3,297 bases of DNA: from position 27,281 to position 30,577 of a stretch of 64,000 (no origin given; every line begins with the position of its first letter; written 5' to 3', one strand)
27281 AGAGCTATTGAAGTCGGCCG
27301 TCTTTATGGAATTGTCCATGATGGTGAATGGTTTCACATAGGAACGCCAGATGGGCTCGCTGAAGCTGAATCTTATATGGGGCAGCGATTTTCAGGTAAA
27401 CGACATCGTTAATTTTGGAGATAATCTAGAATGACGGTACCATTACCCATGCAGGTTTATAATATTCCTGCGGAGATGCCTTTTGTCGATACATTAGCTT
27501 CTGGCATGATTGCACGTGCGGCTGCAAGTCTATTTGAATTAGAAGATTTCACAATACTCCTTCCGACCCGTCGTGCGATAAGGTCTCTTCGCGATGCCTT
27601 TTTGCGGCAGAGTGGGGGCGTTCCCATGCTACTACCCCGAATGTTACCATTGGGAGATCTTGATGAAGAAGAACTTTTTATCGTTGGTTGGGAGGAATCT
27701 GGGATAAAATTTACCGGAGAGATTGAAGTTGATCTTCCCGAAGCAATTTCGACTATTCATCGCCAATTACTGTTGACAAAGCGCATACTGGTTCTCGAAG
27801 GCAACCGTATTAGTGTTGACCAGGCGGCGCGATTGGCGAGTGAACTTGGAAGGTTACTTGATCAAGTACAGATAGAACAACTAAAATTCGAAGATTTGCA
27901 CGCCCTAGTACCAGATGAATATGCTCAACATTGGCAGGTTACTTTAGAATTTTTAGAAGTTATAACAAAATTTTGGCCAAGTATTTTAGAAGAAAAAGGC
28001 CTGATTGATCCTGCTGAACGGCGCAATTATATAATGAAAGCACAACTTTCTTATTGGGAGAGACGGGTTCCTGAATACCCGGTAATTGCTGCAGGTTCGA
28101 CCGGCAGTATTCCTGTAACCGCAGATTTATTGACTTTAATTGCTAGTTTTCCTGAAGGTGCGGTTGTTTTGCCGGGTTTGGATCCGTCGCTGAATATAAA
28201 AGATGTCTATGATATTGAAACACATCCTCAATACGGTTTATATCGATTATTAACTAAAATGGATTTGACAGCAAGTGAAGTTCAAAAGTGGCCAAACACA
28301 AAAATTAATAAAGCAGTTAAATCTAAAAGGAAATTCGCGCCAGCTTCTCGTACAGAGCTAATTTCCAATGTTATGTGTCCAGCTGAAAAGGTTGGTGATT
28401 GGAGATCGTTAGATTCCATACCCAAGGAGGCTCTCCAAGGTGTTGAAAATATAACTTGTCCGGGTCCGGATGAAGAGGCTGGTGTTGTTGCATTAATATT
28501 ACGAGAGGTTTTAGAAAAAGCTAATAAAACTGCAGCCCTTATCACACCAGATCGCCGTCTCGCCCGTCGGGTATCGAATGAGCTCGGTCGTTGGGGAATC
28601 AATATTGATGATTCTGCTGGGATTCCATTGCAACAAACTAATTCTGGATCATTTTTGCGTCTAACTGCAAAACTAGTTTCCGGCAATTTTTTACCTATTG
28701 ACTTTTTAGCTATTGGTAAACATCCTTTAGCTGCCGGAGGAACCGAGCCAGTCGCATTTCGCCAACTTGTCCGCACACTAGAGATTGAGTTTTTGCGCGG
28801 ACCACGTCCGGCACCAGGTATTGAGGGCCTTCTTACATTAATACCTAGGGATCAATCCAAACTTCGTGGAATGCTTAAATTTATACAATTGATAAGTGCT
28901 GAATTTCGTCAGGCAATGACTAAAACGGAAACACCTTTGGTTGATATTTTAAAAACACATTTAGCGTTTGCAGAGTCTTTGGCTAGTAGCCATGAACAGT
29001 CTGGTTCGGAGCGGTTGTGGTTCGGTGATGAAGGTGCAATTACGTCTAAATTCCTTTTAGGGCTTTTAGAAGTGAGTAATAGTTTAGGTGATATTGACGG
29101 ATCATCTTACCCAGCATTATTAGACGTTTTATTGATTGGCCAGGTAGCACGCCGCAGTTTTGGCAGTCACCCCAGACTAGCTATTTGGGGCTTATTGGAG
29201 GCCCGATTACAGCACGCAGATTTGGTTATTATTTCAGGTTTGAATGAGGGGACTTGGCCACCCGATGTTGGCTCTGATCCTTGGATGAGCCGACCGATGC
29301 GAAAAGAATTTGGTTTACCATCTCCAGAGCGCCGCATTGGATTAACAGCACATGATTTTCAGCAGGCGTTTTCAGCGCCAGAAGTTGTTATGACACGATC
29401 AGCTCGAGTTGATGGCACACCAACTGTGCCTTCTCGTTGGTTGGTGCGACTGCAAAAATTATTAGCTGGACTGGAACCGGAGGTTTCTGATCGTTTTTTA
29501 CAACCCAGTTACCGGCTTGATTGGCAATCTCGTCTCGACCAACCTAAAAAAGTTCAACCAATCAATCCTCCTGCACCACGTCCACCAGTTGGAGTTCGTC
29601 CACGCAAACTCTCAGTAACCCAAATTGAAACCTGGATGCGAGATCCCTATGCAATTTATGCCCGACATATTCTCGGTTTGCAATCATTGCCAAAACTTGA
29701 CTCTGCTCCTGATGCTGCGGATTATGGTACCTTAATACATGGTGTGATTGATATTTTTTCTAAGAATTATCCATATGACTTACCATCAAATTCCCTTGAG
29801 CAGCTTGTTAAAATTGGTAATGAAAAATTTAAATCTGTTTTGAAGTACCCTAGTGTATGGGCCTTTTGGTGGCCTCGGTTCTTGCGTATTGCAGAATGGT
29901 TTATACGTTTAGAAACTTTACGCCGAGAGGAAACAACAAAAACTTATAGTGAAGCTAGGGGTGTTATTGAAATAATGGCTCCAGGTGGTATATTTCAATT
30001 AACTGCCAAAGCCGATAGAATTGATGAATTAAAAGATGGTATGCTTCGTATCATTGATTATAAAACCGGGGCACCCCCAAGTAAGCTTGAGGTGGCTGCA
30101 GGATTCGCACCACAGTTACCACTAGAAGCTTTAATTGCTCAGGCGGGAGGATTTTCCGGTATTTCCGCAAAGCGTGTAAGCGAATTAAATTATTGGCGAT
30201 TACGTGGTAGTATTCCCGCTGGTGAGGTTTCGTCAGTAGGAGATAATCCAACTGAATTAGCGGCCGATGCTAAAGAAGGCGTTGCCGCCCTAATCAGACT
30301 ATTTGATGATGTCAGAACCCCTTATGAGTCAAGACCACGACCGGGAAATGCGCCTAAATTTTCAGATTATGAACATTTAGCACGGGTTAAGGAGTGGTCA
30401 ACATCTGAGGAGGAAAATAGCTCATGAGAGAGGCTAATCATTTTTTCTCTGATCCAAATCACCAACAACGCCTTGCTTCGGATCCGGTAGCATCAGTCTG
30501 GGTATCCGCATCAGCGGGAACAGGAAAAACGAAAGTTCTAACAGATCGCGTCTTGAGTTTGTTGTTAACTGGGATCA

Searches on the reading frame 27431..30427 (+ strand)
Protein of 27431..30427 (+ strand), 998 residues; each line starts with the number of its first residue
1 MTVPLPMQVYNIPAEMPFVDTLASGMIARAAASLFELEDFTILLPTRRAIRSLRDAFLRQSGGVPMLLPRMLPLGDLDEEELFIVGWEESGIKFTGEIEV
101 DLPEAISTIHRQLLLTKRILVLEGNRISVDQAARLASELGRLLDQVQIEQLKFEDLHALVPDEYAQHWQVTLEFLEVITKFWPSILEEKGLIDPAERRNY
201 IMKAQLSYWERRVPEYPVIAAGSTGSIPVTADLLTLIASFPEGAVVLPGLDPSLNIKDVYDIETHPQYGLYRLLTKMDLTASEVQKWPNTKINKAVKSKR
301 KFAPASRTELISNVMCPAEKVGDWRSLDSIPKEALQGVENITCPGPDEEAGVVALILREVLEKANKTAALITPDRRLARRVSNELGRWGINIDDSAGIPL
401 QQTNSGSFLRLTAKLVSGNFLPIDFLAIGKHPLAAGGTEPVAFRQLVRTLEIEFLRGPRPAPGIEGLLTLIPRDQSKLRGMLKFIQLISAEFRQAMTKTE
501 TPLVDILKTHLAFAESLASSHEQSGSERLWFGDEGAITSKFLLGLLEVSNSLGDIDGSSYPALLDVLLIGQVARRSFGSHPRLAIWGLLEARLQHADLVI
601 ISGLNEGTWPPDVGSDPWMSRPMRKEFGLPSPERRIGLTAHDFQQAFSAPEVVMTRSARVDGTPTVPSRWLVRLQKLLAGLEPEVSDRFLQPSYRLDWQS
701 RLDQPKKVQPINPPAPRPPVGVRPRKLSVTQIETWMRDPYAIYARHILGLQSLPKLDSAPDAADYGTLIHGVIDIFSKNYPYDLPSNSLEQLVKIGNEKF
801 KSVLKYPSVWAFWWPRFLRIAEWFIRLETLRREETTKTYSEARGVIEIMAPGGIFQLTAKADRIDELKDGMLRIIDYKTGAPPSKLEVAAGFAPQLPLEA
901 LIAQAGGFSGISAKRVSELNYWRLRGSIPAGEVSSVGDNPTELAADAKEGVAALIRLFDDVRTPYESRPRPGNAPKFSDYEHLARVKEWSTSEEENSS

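Call 64: find_encoding_contigs(protein=window:27431-30427:+, flank=10000, max_places=1)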
Protein window:27431-30427:+ (998 aa): 6 contigs read that carry it; 1 place shown.
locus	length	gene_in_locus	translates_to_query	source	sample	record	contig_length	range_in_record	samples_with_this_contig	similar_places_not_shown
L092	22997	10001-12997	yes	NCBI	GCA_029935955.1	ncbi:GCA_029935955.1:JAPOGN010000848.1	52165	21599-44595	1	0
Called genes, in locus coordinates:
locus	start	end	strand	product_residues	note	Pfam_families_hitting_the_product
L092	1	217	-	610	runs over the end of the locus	PF17297:PEPCK_N, PF00821:PEPCK_GTP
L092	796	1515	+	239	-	PF00072:Response_reg, PF00486:Trans_reg_C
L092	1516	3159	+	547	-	PF13755:Sensor_TM1, PF13756:Stimulus_sens_1, PF00672:HAMP (weak), PF00512:HisKA, PF02518:HATPase_c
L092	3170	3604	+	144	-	PF07475:Hpr_kinase_C, PF27840:ScmC (weak)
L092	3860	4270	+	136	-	PF03610:EIIA-man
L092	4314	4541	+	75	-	PF00381:PTS-HPr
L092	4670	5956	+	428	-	PF05221:AdoHcyase, PF00670:AdoHcyase_NAD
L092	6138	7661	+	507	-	PF12860:PAS_7 (faint), PF00512:HisKA, PF02518:HATPase_c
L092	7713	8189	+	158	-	PF02367:TsaE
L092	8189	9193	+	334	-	PF01636:APH, PF02958:EcKL (faint)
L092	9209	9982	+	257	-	PF00483:NTP_transferase, PF12804:NTP_transf_3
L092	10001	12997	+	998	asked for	PF12705:PDDEXK_1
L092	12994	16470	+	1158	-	PF00580:UvrD-helicase, PF13245:AAA_19 (weak), PF13361:UvrD_C, PF13538:UvrD_C_2 (faint), PF12705:PDDEXK_1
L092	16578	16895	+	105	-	PF00085:Thioredoxin, PF00578:AhpC-TSA (weak), PF08534:Redoxin (faint), PF13098:Thioredoxin_2, PF13905:Thioredoxin_8 (weak)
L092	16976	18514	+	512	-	PF08242:Methyltransf_12 (weak), PF13649:Methyltransf_25, PF13847:Methyltransf_31, PF10119:MethyTransf_Reg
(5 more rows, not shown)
